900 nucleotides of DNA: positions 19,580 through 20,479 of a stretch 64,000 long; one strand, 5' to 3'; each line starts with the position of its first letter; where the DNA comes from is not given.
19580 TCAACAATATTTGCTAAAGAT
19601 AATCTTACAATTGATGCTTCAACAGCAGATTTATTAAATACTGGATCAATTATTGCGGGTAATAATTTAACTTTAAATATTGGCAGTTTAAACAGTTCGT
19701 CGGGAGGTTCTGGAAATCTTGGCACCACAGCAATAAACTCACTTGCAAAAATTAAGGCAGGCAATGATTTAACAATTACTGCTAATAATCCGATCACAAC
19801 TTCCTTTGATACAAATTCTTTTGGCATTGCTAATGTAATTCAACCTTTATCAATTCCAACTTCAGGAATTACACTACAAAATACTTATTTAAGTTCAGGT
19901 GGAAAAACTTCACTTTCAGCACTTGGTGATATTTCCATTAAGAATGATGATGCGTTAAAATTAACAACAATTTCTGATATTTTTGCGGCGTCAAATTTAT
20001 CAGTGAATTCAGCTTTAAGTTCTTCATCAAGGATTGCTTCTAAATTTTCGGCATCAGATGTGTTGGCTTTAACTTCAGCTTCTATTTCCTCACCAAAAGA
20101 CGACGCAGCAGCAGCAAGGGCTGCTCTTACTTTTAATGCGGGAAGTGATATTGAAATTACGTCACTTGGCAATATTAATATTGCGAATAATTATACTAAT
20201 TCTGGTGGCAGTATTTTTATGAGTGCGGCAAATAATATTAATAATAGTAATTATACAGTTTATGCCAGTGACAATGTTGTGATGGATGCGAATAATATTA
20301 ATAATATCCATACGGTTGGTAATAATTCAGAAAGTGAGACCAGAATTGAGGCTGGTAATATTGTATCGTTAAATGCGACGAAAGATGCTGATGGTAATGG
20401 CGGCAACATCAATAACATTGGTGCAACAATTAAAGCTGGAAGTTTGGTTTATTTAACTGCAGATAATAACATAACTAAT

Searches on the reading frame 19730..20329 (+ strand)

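Call 65: search_protein_families(library=pfam, proteins=[window:19730-20329:+], max_evalue=0.1)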
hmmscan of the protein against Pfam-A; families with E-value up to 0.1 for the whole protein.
window:19730-20329:+ (200 aa): 1 family
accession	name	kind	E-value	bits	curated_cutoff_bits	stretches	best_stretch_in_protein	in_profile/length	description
PF10106.14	DUF2345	-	0.055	13.7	30.7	0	119-166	16-58/151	Uncharacterized protein conserved in bacteria (DUF2345)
